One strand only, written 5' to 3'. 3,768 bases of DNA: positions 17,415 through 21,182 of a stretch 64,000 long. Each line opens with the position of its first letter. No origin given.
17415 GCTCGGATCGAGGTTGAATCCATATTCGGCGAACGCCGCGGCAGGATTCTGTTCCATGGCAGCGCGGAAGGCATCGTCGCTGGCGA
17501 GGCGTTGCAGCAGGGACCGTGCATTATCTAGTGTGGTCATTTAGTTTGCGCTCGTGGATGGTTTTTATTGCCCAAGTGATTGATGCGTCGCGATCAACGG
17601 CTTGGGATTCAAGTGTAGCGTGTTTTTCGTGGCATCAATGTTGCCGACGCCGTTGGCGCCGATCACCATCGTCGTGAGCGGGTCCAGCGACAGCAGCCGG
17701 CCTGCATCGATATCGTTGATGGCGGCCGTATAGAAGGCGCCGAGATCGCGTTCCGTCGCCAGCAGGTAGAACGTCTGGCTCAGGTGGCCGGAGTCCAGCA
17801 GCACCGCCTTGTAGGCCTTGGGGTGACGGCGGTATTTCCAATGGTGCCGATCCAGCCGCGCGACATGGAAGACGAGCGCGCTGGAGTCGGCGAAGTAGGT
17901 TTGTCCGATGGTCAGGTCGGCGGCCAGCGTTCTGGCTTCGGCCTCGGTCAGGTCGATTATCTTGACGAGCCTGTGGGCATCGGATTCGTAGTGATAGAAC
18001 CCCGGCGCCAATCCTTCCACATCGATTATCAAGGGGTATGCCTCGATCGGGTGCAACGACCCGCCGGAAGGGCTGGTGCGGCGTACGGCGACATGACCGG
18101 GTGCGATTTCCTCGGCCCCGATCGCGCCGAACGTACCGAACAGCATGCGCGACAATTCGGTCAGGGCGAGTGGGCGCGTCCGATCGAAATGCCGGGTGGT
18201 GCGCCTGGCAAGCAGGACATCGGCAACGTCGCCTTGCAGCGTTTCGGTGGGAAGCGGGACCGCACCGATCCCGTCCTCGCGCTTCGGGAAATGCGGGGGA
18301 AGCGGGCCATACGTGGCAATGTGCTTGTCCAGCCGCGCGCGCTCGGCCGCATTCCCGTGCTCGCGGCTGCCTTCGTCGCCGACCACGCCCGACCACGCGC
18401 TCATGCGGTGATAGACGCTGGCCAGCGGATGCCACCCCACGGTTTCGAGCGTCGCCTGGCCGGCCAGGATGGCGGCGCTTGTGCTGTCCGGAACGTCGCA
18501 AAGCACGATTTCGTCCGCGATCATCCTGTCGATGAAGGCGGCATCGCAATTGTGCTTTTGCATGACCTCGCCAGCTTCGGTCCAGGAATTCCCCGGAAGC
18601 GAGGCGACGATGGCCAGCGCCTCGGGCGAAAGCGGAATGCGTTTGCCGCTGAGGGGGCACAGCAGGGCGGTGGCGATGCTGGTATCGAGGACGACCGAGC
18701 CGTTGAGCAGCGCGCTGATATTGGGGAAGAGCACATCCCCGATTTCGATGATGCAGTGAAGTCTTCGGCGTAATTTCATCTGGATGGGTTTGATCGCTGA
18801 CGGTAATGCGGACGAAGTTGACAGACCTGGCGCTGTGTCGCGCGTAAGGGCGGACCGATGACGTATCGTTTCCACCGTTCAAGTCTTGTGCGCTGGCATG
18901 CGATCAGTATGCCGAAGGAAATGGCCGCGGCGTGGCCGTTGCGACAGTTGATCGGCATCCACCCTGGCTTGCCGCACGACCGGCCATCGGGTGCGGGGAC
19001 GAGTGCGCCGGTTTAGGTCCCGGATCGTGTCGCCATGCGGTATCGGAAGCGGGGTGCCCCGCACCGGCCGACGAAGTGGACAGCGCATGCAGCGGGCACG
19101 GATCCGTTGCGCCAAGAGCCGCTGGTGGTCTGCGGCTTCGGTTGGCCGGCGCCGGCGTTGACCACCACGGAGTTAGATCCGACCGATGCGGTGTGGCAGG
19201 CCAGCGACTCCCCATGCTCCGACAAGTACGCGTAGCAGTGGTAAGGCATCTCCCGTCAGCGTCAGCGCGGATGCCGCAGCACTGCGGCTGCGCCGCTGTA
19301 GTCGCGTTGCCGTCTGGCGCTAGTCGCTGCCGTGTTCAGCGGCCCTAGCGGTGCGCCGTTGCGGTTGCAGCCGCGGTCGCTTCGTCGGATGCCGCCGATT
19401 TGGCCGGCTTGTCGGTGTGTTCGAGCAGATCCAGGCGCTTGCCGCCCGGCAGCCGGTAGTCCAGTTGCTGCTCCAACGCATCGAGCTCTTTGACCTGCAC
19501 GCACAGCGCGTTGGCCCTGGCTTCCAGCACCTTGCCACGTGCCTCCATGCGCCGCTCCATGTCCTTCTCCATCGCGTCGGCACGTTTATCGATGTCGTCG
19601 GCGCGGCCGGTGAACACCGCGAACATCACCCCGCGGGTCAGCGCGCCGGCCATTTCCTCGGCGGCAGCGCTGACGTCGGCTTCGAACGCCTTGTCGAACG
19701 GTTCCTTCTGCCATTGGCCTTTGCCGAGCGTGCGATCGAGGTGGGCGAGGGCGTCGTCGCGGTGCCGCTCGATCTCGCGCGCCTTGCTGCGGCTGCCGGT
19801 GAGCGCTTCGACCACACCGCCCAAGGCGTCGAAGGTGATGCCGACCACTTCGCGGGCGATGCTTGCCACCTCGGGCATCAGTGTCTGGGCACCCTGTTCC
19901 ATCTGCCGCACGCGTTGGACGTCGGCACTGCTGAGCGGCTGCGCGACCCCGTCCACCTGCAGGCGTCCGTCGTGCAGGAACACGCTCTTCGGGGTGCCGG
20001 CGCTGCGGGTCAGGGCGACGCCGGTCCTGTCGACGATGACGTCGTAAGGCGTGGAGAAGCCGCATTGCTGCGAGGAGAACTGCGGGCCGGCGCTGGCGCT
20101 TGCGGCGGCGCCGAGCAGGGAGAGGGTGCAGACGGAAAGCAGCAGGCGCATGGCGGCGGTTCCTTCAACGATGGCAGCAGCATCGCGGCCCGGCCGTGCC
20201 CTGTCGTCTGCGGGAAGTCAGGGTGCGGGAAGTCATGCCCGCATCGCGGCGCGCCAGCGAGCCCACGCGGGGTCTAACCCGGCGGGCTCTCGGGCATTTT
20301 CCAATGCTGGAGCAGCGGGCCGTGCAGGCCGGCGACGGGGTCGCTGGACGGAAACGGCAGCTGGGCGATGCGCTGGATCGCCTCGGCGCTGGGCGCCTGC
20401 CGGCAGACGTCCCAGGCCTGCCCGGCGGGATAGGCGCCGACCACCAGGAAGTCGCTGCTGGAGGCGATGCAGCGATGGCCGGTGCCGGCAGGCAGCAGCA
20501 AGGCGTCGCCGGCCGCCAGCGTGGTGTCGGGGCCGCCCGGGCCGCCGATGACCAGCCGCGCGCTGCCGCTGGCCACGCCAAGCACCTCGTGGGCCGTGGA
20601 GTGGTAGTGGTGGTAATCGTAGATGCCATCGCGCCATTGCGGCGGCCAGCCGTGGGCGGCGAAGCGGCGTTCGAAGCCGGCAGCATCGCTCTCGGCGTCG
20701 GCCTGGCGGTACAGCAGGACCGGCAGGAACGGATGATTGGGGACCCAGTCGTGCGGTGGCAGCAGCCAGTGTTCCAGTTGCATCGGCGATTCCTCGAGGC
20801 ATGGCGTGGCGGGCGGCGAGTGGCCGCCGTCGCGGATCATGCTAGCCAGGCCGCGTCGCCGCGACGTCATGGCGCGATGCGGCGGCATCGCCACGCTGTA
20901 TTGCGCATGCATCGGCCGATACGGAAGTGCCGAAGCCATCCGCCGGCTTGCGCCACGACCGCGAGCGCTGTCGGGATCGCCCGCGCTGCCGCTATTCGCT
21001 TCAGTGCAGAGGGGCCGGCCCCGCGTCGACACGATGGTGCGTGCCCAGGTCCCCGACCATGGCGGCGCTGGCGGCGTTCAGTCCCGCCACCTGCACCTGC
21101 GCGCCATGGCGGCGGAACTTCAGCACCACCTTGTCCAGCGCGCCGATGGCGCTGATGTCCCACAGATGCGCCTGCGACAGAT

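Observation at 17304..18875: Uncharacterised RiPP-like module: a 78-aa leader-type peptide directly downstream of a SagB-type dehydrogenase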

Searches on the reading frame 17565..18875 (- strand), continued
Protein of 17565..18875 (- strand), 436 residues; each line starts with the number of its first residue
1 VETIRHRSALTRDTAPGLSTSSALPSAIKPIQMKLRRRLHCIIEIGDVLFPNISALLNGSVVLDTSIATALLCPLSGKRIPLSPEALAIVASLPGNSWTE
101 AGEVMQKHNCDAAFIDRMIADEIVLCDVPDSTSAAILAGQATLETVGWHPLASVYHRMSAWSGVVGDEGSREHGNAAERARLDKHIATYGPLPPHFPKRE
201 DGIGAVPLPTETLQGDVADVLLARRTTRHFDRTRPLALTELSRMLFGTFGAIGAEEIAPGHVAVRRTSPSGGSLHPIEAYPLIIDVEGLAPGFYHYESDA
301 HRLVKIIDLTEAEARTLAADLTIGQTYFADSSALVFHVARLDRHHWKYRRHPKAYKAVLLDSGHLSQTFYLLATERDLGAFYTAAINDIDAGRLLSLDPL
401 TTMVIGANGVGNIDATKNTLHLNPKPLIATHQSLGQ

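Call 49: find_encoding_contigs(protein=P0343, flank=8000, max_places=2)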
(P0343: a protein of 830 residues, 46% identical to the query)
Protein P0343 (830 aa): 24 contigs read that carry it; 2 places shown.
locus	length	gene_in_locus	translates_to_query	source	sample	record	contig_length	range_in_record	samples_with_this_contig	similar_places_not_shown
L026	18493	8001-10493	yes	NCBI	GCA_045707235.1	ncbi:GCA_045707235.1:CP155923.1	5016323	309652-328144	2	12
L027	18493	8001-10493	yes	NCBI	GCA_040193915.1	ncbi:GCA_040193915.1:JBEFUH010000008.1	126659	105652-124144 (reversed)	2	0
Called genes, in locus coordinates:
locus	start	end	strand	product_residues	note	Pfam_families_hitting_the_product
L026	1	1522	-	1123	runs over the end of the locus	PF21384:Cas3_I-F_Cas2, PF18019:Cas3_HD (weak), PF22590:Cas3-like_C_2, PF21802:Cas3-like_C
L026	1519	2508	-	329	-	PF01867:Cas_Cas1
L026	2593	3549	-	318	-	PF00126:HTH_1, PF03466:LysR_substrate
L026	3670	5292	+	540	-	PF20656:MS_N, PF03328:HpcH_HpaI (faint), PF01274:MS_TIM-barrel, PF22484:DUF6986 (weak), PF20659:MS_C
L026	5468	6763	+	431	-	PF00463:ICL, PF13714:PEP_mutase, PF00463:ICL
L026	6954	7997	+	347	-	PF00027:cNMP_binding, PF00990:GGDEF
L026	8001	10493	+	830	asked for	-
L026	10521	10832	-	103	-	-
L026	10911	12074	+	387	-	PF00881:Nitroreductase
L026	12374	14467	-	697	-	PF26549:Tricorn_N (faint), PF02129:Peptidase_S15, PF12146:Hydrolase_4 (faint), PF12697:Abhydrolase_6, PF20434:BD-FAE, PF00326:Peptidase_S9, PF01738:DLH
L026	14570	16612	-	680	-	PF00289:Biotin_carb_N, PF02222:ATP-grasp, PF02786:CPSase_L_D2, PF07478:Dala_Dala_lig_C, PF02785:Biotin_carb_C, PF21139:BT_MCC_alpha, PF00364:Biotin_lipoyl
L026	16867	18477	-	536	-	PF01039:Carboxyl_trans, PF03255:ACCA (weak)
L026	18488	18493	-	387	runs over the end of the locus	PF02771:Acyl-CoA_dh_N, PF02770:Acyl-CoA_dh_M, PF00441:Acyl-CoA_dh_1, PF08028:Acyl-CoA_dh_2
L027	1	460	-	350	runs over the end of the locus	PF13483:Lactamase_B_3, PF12706:Lactamase_B_2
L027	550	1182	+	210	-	PF00440:TetR_N, PF13977:TetR_C_6 (weak), PF14246:TetR_C_7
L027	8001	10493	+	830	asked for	-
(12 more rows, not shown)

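Call 53: find_encoding_contigs(protein=P0331, flank=5000, max_places=1)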
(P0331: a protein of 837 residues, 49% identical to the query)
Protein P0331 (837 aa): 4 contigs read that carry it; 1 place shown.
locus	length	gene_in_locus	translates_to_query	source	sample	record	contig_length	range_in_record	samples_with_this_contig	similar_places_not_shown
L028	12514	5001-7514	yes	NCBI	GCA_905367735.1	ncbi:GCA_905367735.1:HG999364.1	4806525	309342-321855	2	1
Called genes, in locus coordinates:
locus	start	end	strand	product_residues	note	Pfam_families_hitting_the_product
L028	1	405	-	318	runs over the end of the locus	PF00126:HTH_1, PF03466:LysR_substrate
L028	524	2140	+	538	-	PF20656:MS_N, PF03328:HpcH_HpaI (faint), PF01274:MS_TIM-barrel, PF22484:DUF6986 (faint), PF20659:MS_C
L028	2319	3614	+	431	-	PF00463:ICL, PF13714:PEP_mutase, PF00463:ICL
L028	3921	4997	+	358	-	PF00027:cNMP_binding, PF00990:GGDEF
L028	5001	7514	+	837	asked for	PF00515:TPR_1 (faint), PF13414:TPR_11 (faint), PF14559:TPR_19 (weak)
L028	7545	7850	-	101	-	-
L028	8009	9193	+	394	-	PF00881:Nitroreductase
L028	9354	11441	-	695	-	PF02129:Peptidase_S15, PF12146:Hydrolase_4 (weak), PF12697:Abhydrolase_6, PF20434:BD-FAE, PF00326:Peptidase_S9, PF01738:DLH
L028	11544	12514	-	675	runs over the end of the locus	PF00289:Biotin_carb_N, PF02222:ATP-grasp, PF02786:CPSase_L_D2, PF07478:Dala_Dala_lig_C, PF02785:Biotin_carb_C, PF21139:BT_MCC_alpha, PF00364:Biotin_lipoyl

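Call 54: find_encoding_contigs(protein=P0340, flank=5000, max_places=1)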
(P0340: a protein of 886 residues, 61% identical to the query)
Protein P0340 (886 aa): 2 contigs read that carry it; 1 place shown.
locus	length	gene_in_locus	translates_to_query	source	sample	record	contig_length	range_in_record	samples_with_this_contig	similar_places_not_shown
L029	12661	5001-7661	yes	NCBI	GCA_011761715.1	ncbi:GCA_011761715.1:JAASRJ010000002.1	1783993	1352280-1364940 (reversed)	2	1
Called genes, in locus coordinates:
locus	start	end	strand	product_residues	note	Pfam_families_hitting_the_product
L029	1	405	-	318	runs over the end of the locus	PF00126:HTH_1, PF03466:LysR_substrate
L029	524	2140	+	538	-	PF20656:MS_N, PF03328:HpcH_HpaI (faint), PF01274:MS_TIM-barrel, PF20659:MS_C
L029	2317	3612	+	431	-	PF00463:ICL, PF13714:PEP_mutase, PF00463:ICL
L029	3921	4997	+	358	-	PF00027:cNMP_binding, PF00990:GGDEF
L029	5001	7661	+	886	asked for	-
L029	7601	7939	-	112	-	-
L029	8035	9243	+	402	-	PF00881:Nitroreductase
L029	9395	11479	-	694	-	PF02129:Peptidase_S15, PF20434:BD-FAE, PF12146:Hydrolase_4 (weak), PF12697:Abhydrolase_6, PF00326:Peptidase_S9, PF01738:DLH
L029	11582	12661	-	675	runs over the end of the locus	PF00289:Biotin_carb_N, PF02222:ATP-grasp, PF02786:CPSase_L_D2, PF07478:Dala_Dala_lig_C, PF02785:Biotin_carb_C, PF21139:BT_MCC_alpha, PF00364:Biotin_lipoyl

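Call 55: find_encoding_contigs(protein=P0327, flank=5000, max_places=1)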
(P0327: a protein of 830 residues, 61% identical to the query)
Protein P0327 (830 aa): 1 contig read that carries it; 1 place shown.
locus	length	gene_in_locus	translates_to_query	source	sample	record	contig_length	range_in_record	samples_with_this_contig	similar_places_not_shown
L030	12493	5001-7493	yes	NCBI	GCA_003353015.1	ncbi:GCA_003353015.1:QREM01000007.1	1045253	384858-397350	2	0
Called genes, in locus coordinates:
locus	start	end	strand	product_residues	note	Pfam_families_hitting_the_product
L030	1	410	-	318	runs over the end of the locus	PF00126:HTH_1, PF03466:LysR_substrate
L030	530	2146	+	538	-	PF20656:MS_N, PF03328:HpcH_HpaI (faint), PF01274:MS_TIM-barrel, PF22484:DUF6986 (faint), PF20659:MS_C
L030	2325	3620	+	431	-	PF00463:ICL, PF13714:PEP_mutase, PF00463:ICL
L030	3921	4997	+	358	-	PF00027:cNMP_binding, PF00990:GGDEF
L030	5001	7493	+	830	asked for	-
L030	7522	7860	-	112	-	-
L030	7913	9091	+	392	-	PF00881:Nitroreductase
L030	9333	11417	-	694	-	PF02129:Peptidase_S15, PF20434:BD-FAE, PF12146:Hydrolase_4 (weak), PF12697:Abhydrolase_6, PF00326:Peptidase_S9, PF01738:DLH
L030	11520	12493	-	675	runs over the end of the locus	PF00289:Biotin_carb_N, PF02222:ATP-grasp, PF02786:CPSase_L_D2, PF07478:Dala_Dala_lig_C, PF02785:Biotin_carb_C, PF21139:BT_MCC_alpha, PF00364:Biotin_lipoyl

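Call 56: find_encoding_contigs(protein=P0400, flank=5000, max_places=1)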
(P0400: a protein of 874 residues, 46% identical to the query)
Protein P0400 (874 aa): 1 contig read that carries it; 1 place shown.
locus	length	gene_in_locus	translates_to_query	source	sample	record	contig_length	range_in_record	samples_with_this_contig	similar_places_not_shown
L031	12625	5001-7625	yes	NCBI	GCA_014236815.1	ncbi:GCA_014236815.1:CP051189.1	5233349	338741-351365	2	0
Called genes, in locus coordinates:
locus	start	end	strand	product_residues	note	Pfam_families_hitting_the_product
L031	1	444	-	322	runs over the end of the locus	PF00126:HTH_1, PF03466:LysR_substrate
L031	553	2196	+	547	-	PF20656:MS_N, PF03328:HpcH_HpaI (faint), PF01274:MS_TIM-barrel, PF22484:DUF6986 (weak), PF20659:MS_C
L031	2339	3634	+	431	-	PF00463:ICL, PF13714:PEP_mutase, PF00463:ICL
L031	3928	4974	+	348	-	PF00027:cNMP_binding, PF00990:GGDEF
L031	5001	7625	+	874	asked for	PF13176:TPR_7 (faint), PF13181:TPR_8 (faint)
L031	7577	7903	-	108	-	-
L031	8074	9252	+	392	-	PF00881:Nitroreductase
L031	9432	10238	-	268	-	PF11101:DUF2884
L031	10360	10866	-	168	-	PF07883:Cupin_2 (weak)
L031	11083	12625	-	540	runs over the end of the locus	PF00916:Sulfate_transp, PF01740:STAS, PF13466:STAS_2 (weak)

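Call 58: search_protein_families(library=ncbifam, proteins=[L024:10601-10939:-, L026:10521-10832:-, L028:7545-7850:-, L031:7577-7903:-, L024:11026-12222:+, L026:10911-12074:+, L028:8009-9193:+, L031:8074-9252:+, L024:8001-10661:+], max_evalue=0.01)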
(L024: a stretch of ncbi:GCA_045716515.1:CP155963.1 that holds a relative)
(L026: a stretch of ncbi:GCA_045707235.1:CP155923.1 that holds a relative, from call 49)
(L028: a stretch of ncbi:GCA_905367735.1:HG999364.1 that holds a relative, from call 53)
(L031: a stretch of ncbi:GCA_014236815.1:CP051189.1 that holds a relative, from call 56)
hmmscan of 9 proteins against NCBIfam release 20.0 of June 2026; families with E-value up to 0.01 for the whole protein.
L024:10601-10939:- (112 aa): 2 families
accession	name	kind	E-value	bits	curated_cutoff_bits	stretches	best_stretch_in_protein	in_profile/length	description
TIGR04509.1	mod_pep_NH_fam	subfamily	3.3e-33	113.6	34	1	11-102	1-86/87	NHLP-related RiPP peptide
NF038399.1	NH_RiPP_Os17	domain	0.0086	16.2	40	0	19-46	5-32/63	Os1348 family NHLP clan protein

L026:10521-10832:- (103 aa): 2 families
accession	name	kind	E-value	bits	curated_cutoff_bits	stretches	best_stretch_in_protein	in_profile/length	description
TIGR04509.1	mod_pep_NH_fam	subfamily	3.7e-24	84.6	34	1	10-90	1-82/87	NHLP-related RiPP peptide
NF038399.1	NH_RiPP_Os17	domain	4.8e-05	23.4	40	1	17-64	4-52/63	Os1348 family NHLP clan protein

L028:7545-7850:- (101 aa): 1 family
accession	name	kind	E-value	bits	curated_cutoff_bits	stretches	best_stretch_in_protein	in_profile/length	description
TIGR04509.1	mod_pep_NH_fam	subfamily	2.7e-30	104.3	34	1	5-93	1-86/87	NHLP-related RiPP peptide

L031:7577-7903:- (108 aa): 2 families
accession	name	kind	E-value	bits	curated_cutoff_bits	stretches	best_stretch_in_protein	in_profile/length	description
TIGR04509.1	mod_pep_NH_fam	subfamily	1.2e-29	102.2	34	1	11-99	1-87/87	NHLP-related RiPP peptide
NF038399.1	NH_RiPP_Os17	domain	2.3e-06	27.6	40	1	18-47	4-33/63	Os1348 family NHLP clan protein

L024:11026-12222:+ (398 aa): 2 families
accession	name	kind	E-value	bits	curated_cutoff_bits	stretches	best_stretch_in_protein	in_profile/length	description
TIGR04511.1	SagB_rel_DH_2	exception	1.3e-168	560.9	240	1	3-380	1-380/380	putative peptide maturation dehydrogenase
TIGR03605.1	antibiot_sagB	domain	1.7e-37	128.6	78.4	1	198-367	5-172/173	SagB family peptide dehydrogenase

L026:10911-12074:+ (387 aa): 2 families
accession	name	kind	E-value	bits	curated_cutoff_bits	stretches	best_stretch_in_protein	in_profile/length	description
TIGR04511.1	SagB_rel_DH_2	exception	2.1e-145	484.6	240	1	3-379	1-380/380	putative peptide maturation dehydrogenase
TIGR03605.1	antibiot_sagB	domain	1.6e-35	122.1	78.4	1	198-366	6-172/173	SagB family peptide dehydrogenase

L028:8009-9193:+ (394 aa): 2 families
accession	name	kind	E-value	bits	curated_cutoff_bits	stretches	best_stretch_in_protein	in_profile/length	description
TIGR04511.1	SagB_rel_DH_2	exception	9.8e-164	544.9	240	1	3-377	1-380/380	putative peptide maturation dehydrogenase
TIGR03605.1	antibiot_sagB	domain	1e-37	129.3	78.4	1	193-364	2-172/173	SagB family peptide dehydrogenase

L031:8074-9252:+ (392 aa): 2 families
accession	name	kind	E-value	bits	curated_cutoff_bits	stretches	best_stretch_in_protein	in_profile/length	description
TIGR04511.1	SagB_rel_DH_2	exception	1.3e-162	541.2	240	1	3-381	1-380/380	putative peptide maturation dehydrogenase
TIGR03605.1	antibiot_sagB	domain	1.4e-35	122.3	78.4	1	217-368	22-172/173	SagB family peptide dehydrogenase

L024:8001-10661:+ (886 aa): 4 families
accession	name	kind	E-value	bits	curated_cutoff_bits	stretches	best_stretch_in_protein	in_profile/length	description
TIGR04510.1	mod_pep_cyc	subfamily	0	1188.4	400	1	17-832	1-813/814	putative peptide modification system cyclase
NF058673.1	LipAdnlyCyLipJMY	equivalog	1.2e-10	40.8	800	1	20-189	294-446/449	bifunctional lipase/adenylate cyclase LipJ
NF040959.1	MamA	equivalog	0.00017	21.1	200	0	417-476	73-132/204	magnetosome protein MamA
TIGR02552.1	LcrH_SycD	equivalog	0.00036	20.2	104.8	0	419-485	56-122/136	SycD/LcrH family type III secretion system chaperone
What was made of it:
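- On TIGR04509 NHLP-related RiPP peptide: X. campestris-type peptides score 85-114 bits (call 58).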

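Call 79: search_protein_families(library=pfam, proteins=[L015:9934-12693:-, L015:10027-12657:+, L015:6500-7645:+, L015:4175-6136:+, L015:4427-6346:-, L015:13907-15673:-], max_evalue=0.001)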
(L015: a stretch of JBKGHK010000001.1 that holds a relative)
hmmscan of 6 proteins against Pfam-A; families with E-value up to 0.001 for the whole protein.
L015:9934-12693:- (919 aa): 3 families
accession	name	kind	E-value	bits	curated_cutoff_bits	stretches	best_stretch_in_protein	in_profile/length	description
PF04300.19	FBA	-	1e-91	305.9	32.4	3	45-212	3-175/175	F-box associated region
PF09992.14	NAGPA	-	7e-16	59.3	25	1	719-918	5-168/169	Phosphodiester glycosidase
PF00932.25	LTD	-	0.00066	20.5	34.3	0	225-250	27-52/109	Lamin Tail Domain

L015:10027-12657:+ (876 aa): 0 families

L015:6500-7645:+ (381 aa): 11 families
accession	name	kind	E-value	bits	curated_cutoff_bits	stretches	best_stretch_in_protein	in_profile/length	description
PF01344.31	Kelch_1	-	1.3e-55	184.9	20.1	4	112-158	1-46/46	Kelch motif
PF25210.1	Kelch_FKB95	-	4.1e-41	141.8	70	4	247-361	30-147/268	FKB95, Kelch-repeats domain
PF13964.12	Kelch_6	-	2.4e-37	126.1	25.3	3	121-161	10-50/50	Kelch motif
PF07646.21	Kelch_2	-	1.1e-35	120.1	21.3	3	113-158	2-48/48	Kelch motif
PF24681.1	Kelch_KLHDC2_KLHL20_DRC7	-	4.9e-31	108.2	50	2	232-363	83-221/221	KLHDC2/KLHL20/DRC7 Kelch-repeats domain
PF13418.12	Kelch_4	-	5e-28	97.2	21.6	2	113-158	2-48/49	Galactose oxidase, central domain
PF13415.12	Kelch_3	-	8.8e-23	80.4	22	1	261-300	3-40/48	Galactose oxidase, central domain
PF24996.1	NANM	-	3.1e-16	59.6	45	2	244-364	2-125/350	N-acetylneuraminate epimerase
PF24981.1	Beta-prop_ATRN-LZTR1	-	3.6e-16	59.7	50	1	125-318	1-220/289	Attractin/LZTR1 beta-propeller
PF13854.13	Kelch_HCF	-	4.6e-06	26.6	113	0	128-268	210-325/345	Host cell factor, Kelch-repeats domain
PF07893.19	DUF1668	-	6e-05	23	23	0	143-182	86-125/336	Protein of unknown function (DUF1668)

L015:4175-6136:+ (653 aa): 0 families

L015:4427-6346:- (639 aa): 2 families
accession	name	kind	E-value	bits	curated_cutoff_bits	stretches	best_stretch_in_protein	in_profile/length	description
PF08309.17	LVIVD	-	2.5e-12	46.3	20.2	0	374-407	6-39/42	LVIVD repeat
PF09826.15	Beta_propel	-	6.8e-07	28.9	22.4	0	484-556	330-404/495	Beta propeller domain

L015:13907-15673:- (588 aa): 2 families
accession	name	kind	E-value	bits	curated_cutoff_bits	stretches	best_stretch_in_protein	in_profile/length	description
PF01935.23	DUF87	-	7.3e-31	108.4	23.2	1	123-415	2-219/220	Helicase HerA, central domain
PF01580.24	FtsK_SpoIIIE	-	3e-05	24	24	0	145-165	40-60/221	FtsK/SpoIIIE family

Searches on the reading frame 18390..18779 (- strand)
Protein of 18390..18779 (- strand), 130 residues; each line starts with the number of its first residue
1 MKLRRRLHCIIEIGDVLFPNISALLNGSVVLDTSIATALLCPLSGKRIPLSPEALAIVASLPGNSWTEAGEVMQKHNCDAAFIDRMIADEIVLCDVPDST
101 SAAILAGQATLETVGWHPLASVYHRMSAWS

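Call 39: predict_structure(alignment_id=A2)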
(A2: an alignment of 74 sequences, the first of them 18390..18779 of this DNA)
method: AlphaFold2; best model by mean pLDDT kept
length: 130 residues; sequences in the alignment: 74
mean_pLDDT: 94.0   pTM: 0.82
mean pLDDT of the five models: 94.0, 93.8, 93.4, 93.0, 92.9
residues with pLDDT >= 90: 113; 70-90: 16; 50-70: 1; < 50: 0
segments of 3 or more residues with pLDDT < 50: none
pLDDT, mean of each block of 10 residues (from residue 1): 95 94 96 95 94 97 97 98 97 93 94 90 83
secondary structure, 60 per line:
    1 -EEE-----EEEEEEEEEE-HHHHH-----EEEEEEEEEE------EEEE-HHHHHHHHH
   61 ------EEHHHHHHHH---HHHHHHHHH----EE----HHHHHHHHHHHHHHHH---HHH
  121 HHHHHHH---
elements in order: E2-4 E10-19 H21-25 E31-40 E47-50 H52-60 H69-76 H80-88 H99-114 H118-127
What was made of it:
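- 18504..18779 (-): N-terminal RRE-like domain of the dehydrogenase (residues 1-92), with strands followed by three helices (winged helix). A helical linker follows, residues 93-180 (18240-18503). The domain model has pLDDT 94 (call 39).
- On RiPP recognition element (PqqD-like winged helix): The model has pLDDT 94 (call 39).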

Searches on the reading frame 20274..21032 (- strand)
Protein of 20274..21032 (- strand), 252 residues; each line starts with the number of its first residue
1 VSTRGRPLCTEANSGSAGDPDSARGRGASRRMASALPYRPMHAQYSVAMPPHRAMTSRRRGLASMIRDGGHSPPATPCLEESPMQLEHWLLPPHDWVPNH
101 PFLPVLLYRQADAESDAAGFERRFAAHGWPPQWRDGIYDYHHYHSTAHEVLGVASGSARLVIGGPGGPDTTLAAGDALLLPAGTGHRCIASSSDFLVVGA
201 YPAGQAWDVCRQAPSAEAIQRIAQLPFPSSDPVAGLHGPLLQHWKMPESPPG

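Call 66: search_protein_families(library=pfam, proteins=[window:20274-21032:-], max_evalue=0.0001)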
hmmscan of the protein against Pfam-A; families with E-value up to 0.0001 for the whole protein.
window:20274-21032:- (252 aa): 1 family
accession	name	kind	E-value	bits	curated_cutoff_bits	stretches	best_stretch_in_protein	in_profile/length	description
PF07883.17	Cupin_2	-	9e-08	32.2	27.2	1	141-193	13-61/70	Cupin domain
